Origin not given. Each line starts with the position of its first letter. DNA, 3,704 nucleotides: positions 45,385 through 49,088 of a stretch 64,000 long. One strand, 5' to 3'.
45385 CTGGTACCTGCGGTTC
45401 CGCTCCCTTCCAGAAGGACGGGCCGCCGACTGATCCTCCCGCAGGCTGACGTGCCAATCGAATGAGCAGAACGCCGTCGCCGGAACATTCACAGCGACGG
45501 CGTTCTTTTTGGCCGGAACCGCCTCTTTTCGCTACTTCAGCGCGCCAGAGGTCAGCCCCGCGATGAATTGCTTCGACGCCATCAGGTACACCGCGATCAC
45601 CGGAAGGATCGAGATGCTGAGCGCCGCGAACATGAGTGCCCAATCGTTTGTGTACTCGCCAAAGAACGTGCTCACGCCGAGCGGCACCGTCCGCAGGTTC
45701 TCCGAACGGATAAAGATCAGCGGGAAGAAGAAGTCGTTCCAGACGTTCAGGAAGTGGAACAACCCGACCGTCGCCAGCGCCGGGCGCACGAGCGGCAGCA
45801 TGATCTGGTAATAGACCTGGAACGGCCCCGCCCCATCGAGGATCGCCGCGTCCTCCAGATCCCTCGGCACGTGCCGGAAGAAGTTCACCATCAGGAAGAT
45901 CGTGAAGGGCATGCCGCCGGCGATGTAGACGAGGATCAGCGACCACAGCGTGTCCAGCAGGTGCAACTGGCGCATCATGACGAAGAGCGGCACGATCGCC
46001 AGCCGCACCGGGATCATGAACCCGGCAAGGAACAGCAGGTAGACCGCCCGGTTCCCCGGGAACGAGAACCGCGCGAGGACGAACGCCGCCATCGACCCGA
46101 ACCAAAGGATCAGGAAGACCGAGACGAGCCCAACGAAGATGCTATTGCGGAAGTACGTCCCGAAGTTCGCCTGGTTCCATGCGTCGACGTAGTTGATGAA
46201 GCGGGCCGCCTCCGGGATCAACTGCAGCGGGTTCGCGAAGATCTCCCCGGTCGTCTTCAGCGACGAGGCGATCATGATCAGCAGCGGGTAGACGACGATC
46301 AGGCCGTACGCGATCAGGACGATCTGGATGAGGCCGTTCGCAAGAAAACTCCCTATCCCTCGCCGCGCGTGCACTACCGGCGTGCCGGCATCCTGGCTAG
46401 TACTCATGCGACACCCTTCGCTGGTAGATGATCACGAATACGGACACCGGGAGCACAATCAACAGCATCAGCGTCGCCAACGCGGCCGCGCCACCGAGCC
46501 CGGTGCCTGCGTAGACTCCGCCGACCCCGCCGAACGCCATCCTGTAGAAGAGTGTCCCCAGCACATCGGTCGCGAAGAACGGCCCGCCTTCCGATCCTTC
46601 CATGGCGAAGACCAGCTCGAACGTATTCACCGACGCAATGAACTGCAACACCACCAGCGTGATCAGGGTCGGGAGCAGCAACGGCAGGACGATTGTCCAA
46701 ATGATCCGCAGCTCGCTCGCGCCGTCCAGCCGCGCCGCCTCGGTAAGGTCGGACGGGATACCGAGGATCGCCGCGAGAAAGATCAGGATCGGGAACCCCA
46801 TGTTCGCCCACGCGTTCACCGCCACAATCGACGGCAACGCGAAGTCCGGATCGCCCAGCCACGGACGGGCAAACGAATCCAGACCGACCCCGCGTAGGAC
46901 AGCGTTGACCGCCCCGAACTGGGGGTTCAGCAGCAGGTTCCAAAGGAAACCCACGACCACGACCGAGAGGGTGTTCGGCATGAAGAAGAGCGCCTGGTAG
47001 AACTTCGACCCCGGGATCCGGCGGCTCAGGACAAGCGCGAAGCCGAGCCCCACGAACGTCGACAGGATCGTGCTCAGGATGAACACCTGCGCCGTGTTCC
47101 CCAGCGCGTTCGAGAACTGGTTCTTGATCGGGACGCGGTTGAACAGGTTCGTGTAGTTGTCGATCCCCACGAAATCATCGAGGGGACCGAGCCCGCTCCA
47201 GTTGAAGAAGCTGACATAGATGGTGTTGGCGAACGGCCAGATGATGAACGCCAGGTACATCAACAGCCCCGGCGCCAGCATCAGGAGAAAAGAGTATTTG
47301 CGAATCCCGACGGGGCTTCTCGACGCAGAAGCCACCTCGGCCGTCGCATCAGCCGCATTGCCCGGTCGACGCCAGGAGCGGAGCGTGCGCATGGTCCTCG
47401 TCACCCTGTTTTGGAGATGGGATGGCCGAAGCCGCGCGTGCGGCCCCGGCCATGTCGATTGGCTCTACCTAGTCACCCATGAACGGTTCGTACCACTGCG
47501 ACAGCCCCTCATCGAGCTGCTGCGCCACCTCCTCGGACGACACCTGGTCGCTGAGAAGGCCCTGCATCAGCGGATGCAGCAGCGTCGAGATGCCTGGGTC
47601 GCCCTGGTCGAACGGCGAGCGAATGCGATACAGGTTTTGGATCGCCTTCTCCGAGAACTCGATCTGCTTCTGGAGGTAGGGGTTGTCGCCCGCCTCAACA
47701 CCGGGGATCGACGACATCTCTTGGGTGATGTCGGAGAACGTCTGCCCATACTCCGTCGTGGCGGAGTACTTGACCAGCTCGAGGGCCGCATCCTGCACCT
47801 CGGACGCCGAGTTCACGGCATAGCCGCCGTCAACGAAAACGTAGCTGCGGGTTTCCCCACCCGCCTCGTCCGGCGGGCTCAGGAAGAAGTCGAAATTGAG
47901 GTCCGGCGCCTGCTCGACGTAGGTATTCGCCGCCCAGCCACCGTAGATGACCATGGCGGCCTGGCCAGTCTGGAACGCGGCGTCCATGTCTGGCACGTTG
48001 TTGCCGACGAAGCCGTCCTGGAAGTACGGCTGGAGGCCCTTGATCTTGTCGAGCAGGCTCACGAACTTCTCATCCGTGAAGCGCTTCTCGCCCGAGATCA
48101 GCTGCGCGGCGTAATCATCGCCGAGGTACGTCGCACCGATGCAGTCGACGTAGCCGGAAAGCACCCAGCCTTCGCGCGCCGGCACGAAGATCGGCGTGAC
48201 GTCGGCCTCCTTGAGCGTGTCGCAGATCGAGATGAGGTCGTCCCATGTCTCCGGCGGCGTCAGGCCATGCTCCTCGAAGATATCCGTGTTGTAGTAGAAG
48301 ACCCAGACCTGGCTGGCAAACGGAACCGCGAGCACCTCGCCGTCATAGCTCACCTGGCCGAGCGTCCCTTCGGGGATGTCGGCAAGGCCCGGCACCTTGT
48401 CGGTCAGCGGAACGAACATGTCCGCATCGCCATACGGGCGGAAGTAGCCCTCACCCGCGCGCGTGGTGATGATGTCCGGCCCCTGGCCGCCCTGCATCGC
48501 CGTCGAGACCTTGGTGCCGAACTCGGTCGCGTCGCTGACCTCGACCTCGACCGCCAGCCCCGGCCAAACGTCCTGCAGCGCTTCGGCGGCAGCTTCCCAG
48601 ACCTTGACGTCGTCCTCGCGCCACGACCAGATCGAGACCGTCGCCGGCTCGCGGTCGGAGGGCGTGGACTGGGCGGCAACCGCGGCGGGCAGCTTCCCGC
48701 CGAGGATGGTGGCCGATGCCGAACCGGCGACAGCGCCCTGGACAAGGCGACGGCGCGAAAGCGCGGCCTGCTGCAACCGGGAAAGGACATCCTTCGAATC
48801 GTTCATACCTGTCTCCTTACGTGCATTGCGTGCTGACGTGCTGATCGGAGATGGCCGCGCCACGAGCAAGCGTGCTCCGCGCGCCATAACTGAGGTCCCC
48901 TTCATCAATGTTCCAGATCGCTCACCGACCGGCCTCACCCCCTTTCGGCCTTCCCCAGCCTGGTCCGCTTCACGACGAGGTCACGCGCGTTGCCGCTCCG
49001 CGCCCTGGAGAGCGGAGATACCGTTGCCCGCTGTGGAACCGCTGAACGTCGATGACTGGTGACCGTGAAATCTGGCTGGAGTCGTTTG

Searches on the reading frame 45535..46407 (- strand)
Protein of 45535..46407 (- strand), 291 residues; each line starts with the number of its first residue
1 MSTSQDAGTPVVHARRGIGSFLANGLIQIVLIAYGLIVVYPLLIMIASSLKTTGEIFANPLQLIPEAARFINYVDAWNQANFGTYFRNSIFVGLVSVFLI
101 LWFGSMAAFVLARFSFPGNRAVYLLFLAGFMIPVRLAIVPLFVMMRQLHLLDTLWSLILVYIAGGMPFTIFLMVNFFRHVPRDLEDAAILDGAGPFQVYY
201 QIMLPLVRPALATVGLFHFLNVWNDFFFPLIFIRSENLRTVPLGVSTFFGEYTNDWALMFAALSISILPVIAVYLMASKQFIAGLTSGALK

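Call 20: search_protein_families(library=pfam, proteins=[window:45535-46407:-], max_evalue=0.0001)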
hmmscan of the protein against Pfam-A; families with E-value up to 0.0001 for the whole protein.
window:45535-46407:- (291 aa): 1 family
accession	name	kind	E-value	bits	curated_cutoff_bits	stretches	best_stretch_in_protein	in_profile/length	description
PF00528.27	BPD_transp_1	-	3.3e-17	63.3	26.4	1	103-276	4-174/184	Binding-protein-dependent transport system inner membrane component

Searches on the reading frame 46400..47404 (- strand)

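Call 20: search_protein_families(library=pfam, proteins=[window:46400-47404:-], max_evalue=0.0001)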
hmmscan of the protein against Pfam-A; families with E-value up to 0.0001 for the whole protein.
window:46400-47404:- (335 aa): 1 family
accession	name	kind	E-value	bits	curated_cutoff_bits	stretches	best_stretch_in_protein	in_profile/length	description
PF00528.27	BPD_transp_1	-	1.2e-16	61.4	26.4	1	117-332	3-183/184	Binding-protein-dependent transport system inner membrane component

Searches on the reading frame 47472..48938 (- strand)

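Call 20: search_protein_families(library=pfam, proteins=[window:47472-48938:-], max_evalue=0.0001)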
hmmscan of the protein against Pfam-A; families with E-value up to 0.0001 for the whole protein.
window:47472-48938:- (489 aa): 3 families
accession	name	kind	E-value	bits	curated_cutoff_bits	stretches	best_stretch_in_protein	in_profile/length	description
PF01547.30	SBP_bac_1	-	1.3e-35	124.3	26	1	114-397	10-305/307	Bacterial extracellular solute-binding protein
PF13416.11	SBP_bac_8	-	1.7e-31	110.5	27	1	127-418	11-269/279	Bacterial extracellular solute-binding protein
PF13343.11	SBP_bac_6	-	8.6e-05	22.6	24.6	0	154-236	4-87/245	Bacterial extracellular solute-binding protein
